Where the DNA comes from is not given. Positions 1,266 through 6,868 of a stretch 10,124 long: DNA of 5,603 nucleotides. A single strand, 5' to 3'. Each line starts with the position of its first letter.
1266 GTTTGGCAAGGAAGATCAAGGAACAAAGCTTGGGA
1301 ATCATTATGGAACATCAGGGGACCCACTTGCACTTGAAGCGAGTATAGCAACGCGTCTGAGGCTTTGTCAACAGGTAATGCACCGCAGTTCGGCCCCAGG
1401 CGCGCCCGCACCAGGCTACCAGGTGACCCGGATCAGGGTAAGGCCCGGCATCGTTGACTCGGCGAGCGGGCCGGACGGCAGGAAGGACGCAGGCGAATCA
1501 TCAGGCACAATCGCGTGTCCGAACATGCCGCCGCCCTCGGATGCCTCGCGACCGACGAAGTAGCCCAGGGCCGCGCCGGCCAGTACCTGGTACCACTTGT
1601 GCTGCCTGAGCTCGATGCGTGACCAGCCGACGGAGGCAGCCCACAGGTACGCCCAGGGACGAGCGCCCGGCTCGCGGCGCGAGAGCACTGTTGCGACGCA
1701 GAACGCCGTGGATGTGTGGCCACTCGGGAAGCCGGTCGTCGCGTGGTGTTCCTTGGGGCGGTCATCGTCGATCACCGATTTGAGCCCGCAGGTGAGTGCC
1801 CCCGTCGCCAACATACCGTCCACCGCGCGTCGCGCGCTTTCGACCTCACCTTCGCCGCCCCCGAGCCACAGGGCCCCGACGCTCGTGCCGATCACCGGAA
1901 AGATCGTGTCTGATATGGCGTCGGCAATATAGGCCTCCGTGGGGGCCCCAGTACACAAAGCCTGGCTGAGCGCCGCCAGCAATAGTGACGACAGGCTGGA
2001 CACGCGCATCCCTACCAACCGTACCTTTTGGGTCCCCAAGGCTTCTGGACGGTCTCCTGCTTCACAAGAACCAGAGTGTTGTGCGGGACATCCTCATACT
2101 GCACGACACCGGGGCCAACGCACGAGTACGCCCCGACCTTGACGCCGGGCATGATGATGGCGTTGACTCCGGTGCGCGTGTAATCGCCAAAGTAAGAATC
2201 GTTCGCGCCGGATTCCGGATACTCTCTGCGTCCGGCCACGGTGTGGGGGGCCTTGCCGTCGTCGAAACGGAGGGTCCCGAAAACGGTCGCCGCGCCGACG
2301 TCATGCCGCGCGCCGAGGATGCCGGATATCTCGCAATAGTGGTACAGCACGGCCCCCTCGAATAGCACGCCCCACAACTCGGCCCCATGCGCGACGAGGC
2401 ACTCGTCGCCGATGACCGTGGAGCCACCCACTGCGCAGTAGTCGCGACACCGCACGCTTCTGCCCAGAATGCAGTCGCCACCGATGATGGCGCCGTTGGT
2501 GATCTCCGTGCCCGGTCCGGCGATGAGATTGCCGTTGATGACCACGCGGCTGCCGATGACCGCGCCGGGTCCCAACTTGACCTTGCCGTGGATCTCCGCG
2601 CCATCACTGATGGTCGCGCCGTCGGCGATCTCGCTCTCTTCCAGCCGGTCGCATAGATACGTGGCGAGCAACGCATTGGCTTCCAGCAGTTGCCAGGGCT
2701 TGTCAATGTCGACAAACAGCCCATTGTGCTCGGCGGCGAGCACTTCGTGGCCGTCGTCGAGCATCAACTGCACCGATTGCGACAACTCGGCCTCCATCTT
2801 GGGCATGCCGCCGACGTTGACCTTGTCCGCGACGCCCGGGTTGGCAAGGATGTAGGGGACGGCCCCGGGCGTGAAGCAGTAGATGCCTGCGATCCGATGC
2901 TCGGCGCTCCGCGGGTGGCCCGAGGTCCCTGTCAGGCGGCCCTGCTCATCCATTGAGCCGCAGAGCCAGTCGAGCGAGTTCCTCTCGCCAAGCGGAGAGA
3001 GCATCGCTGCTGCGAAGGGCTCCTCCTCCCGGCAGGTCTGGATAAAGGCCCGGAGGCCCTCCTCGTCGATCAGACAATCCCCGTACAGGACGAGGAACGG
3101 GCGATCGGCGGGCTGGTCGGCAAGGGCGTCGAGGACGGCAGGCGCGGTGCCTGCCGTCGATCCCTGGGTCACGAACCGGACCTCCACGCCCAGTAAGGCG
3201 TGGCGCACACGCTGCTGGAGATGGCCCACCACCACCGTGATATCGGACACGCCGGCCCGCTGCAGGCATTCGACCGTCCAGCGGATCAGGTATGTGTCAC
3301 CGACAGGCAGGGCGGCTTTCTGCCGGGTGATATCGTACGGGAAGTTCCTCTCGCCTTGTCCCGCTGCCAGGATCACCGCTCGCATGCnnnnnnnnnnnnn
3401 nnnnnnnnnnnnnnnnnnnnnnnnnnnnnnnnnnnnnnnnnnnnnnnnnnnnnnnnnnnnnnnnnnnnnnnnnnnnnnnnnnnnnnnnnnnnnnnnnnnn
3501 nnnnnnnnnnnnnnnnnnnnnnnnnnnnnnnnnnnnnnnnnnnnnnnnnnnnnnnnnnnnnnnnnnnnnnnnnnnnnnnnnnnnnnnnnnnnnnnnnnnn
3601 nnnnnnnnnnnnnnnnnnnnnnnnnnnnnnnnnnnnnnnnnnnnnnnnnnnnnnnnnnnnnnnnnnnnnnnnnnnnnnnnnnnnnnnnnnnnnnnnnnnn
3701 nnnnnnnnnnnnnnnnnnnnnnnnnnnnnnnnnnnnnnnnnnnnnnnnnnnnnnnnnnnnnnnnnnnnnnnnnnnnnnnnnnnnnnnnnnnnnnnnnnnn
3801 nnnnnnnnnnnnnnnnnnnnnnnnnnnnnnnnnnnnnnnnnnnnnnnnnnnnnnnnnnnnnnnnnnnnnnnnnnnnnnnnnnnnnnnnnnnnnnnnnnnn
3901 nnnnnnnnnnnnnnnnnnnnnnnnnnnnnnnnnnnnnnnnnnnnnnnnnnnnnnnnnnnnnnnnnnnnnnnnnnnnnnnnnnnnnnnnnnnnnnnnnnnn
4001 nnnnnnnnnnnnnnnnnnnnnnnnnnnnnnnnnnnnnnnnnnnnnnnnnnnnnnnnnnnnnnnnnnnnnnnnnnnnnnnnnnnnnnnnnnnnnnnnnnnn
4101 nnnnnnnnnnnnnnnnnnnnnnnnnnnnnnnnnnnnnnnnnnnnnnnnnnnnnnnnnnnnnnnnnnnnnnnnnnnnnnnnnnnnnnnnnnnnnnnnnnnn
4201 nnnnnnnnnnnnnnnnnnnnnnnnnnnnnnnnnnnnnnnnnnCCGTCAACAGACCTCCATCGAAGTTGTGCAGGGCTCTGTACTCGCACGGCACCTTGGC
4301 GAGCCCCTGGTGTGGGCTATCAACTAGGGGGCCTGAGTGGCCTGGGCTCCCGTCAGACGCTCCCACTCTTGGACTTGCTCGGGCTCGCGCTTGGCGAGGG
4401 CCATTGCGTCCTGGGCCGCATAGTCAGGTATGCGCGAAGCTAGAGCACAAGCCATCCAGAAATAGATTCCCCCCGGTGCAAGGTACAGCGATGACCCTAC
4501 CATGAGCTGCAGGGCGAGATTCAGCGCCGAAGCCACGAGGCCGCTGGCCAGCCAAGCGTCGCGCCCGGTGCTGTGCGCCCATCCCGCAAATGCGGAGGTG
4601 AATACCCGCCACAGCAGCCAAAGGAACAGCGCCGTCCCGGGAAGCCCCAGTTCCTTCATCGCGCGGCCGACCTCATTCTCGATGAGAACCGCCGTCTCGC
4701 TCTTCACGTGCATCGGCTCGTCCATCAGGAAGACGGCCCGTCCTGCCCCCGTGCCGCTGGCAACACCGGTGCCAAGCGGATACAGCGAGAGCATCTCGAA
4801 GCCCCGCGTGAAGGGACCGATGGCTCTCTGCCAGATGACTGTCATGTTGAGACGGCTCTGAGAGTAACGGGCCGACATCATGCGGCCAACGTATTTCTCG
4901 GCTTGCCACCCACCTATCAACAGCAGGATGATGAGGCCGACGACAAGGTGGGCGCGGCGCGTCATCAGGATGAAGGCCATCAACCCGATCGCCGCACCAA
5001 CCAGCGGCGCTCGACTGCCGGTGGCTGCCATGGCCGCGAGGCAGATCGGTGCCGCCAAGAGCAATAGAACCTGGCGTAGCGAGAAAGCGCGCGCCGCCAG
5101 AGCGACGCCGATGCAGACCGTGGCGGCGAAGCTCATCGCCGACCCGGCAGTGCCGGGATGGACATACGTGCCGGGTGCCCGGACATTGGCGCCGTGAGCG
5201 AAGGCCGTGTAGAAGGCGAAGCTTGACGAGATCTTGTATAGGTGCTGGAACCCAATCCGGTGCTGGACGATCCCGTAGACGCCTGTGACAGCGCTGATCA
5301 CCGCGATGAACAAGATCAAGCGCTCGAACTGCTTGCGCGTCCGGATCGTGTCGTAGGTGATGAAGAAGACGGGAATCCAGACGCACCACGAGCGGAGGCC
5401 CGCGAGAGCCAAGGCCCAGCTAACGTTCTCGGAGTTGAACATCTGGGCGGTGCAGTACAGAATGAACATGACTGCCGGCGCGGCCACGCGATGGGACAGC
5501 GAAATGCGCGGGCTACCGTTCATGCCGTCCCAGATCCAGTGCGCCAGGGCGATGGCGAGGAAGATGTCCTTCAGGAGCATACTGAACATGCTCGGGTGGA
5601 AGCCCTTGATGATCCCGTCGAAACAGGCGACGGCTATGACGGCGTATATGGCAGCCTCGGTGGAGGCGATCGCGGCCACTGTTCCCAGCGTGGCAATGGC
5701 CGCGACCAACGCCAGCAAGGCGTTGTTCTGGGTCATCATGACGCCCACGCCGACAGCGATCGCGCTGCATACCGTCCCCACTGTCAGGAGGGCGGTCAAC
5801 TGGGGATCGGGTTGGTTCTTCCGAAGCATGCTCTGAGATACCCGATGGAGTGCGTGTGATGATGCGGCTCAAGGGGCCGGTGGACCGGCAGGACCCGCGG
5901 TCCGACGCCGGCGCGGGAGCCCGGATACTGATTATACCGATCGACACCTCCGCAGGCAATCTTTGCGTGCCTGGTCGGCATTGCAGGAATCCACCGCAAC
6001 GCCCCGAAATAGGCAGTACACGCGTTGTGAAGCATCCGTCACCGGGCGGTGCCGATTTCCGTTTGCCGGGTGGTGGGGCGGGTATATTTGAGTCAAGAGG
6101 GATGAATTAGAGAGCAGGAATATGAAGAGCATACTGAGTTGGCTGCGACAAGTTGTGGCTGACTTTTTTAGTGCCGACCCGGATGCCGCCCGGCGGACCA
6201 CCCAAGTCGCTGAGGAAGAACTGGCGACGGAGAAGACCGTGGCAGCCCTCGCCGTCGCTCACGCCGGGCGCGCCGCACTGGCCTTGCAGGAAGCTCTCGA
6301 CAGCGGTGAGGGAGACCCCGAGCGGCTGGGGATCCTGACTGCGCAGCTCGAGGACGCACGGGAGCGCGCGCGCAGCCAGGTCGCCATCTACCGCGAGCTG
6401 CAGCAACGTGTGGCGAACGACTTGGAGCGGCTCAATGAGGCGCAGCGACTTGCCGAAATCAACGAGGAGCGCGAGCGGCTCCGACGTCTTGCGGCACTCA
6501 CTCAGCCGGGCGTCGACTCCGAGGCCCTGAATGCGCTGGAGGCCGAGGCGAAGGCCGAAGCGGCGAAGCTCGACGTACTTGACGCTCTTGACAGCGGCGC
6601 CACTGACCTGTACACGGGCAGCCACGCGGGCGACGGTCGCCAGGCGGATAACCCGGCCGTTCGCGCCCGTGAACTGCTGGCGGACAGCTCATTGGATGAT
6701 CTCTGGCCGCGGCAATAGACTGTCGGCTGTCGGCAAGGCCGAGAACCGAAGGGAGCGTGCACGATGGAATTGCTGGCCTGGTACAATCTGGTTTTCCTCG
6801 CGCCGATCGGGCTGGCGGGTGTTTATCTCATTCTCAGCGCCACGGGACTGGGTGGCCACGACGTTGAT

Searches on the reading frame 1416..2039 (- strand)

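Call 3: search_protein_families(library=pfam, proteins=[window:1416-2039:-], max_evalue=0.01)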
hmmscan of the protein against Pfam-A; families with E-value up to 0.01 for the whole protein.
window:1416-2039:- (207 aa): 1 family
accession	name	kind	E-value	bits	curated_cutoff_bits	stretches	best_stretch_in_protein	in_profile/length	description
PF01569.27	PAP2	-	4.9e-15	55.9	27.2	1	97-163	47-118/130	PAP2 superfamily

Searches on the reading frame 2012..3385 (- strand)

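Call 3: search_protein_families(library=pfam, proteins=[window:2012-3385:-], max_evalue=0.01)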
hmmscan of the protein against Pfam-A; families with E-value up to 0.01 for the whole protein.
window:2012-3385:- (457 aa): 6 families
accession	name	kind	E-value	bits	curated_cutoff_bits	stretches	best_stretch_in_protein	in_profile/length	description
PF00132.30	Hexapep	-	2.7e-15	55.8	27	2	251-285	2-36/36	Bacterial transferase hexapeptide (six repeats)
PF12804.13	NTP_transf_3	-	5.5e-15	56.3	27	1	3-135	1-127/160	MobA-like NTP transferase domain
PF00483.29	NTP_transferase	-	2.9e-14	53.7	21.2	1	3-240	2-242/245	Nucleotidyl transferase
PF25084.1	LbH_EIF2B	-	6.2e-06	26.6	54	0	293-354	10-71/105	EIF2B subunit epsilon LbH domain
PF01128.25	IspD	-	0.00073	19.8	27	1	2-89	2-86/221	2-C-methyl-D-erythritol 4-phosphate cytidylyltransferase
PF25087.1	GMPPB_C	-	0.0084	16.2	39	0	265-333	1-67/110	GMPPB C-terminal domain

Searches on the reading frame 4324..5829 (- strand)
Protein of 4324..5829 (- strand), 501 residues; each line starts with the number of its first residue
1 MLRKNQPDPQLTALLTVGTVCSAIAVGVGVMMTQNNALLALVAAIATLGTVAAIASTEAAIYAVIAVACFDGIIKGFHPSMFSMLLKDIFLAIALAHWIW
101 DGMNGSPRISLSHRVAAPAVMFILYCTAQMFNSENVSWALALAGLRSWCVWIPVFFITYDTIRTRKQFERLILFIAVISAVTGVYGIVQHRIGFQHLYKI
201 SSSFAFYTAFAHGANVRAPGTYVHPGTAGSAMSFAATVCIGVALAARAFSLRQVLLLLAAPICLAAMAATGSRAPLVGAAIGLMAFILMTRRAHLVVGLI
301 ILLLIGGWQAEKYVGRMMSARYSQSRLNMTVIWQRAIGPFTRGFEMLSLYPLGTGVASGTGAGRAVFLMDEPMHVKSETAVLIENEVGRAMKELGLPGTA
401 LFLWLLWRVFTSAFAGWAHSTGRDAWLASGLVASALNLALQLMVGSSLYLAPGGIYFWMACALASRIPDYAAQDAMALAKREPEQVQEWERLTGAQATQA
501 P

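Call 3: search_protein_families(library=pfam, proteins=[window:4324-5829:-], max_evalue=0.01)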
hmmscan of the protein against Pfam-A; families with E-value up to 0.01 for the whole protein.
window:4324-5829:- (501 aa): 1 family
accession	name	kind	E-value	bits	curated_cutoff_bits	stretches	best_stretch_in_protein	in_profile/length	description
PF04932.20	Wzy_C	-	0.0009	19.5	31.7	1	262-403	5-149/149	O-Antigen ligase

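Call 7: search_protein_families(library=ncbifam, proteins=[window:4324-5829:-], max_evalue=0.01)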
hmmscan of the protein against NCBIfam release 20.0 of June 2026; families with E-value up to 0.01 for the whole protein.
window:4324-5829:- (501 aa): 0 families

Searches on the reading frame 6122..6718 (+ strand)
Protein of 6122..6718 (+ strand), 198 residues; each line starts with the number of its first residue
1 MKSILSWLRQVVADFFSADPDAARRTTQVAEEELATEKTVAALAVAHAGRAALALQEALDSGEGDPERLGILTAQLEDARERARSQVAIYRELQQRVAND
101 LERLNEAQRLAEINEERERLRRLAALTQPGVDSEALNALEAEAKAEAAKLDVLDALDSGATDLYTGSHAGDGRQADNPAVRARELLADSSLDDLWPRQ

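Call 3: search_protein_families(library=pfam, proteins=[window:6122-6718:+], max_evalue=0.01)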
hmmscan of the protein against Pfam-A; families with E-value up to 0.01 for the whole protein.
window:6122-6718:+ (198 aa): 0 families

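Call 7: search_protein_families(library=ncbifam, proteins=[window:6122-6718:+], max_evalue=0.01)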
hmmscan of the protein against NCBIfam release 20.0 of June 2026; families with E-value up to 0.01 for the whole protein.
window:6122-6718:+ (198 aa): 0 families

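Call 40: search_solved_structures(query=A3, max_evalue=10)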
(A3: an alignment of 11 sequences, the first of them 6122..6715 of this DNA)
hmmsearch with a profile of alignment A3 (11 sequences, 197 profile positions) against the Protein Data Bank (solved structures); distinct sequences matched with E-value up to 10: 2.
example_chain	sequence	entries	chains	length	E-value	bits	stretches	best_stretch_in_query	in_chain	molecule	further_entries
8iew_A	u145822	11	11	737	0.2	14.6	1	91-158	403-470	Cas005 | Cas12j-SF05 | Cas12-1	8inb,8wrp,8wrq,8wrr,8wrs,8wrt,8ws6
7p2y_b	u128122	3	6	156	0.84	12.6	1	48-147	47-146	ATP synthase subunit b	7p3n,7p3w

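Call 41: search_protein_families(library=pfam, alignment_id=A3, max_evalue=1)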
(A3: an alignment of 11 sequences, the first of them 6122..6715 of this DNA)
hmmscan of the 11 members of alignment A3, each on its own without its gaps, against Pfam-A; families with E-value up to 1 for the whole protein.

A. member 1, window:6122-6715:+ (198 aa): 1 family
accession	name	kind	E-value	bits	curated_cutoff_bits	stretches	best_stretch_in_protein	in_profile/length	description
PF23020.1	PEX14-like_2nd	-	0.051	14.3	23.2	1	6-85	36-111/120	Peroxisomal membrane protein PEX14-like, central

B. families by the number of members that match (of 11 scanned): 10 families
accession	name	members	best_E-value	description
PF08389.18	Xpo1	2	0.047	Exportin 1-like protein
PF17380.7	DUF5401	2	0.32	Family of unknown function (DUF5401)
PF18074.6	PriA_C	1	0.016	Primosomal protein N C-terminal domain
PF22743.2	PspAA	1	0.05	PspA-Associated protein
PF23020.1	PEX14-like_2nd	1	0.051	Peroxisomal membrane protein PEX14-like, central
PF12464.13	Mac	1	0.052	Maltose acetyltransferase hexapeptide capping motif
PF00823.25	PPE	1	0.079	PPE family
PF19099.5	DUF5786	1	0.12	Family of unknown function (DUF5786)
PF24729.2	Acb2_Tad1_hairpin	1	0.17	Acb2/Tad1, hairpin domain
PF14827.12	dCache_3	1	0.43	Double sensory domain of two-component sensor kinase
